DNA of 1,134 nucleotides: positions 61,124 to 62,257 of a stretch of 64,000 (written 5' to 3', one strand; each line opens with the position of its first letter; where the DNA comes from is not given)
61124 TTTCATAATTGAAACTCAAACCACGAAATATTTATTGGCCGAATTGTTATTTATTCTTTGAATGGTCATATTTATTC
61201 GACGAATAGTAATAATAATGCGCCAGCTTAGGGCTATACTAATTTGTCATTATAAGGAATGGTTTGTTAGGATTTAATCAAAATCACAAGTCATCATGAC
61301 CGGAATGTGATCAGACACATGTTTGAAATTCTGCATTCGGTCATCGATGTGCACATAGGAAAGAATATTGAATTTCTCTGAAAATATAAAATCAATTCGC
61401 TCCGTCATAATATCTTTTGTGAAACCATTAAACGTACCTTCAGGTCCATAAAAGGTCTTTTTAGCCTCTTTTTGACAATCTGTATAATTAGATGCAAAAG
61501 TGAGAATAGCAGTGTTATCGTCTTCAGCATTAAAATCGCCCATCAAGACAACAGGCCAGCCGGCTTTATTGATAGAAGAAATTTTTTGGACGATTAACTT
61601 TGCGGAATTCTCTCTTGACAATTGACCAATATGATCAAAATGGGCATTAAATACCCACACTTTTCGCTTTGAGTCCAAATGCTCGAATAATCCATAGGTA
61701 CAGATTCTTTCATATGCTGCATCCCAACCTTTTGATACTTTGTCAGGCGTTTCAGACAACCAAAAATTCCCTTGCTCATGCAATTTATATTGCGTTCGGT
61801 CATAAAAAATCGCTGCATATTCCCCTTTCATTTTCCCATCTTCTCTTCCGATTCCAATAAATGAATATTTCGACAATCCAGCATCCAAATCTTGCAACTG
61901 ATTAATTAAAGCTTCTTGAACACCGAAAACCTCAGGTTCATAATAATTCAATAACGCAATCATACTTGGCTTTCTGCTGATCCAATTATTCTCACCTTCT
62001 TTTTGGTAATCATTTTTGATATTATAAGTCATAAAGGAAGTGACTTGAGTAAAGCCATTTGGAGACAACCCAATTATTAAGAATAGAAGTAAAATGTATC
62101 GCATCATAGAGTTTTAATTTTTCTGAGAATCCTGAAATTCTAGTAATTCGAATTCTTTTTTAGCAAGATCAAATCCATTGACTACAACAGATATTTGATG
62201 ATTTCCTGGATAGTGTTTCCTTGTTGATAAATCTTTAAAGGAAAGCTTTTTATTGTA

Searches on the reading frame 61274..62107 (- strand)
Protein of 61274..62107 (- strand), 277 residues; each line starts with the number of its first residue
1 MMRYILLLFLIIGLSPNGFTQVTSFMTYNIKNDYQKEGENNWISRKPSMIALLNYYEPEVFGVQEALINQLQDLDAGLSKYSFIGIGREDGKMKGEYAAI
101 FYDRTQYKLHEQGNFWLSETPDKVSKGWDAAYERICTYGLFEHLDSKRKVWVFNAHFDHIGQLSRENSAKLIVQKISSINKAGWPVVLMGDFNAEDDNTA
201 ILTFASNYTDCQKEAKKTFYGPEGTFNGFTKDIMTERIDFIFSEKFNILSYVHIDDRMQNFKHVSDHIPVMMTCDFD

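Call 63: search_protein_families(library=pfam, proteins=[window:61274-62107:-], max_evalue=0.00001)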
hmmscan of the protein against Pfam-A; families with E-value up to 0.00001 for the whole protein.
window:61274-62107:- (277 aa): 1 family
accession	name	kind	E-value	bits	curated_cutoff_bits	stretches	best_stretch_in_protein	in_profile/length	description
PF03372.29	Exo_endo_phos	-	3.7e-11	43.6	24.5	1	26-267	1-225/225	Endonuclease/Exonuclease/phosphatase family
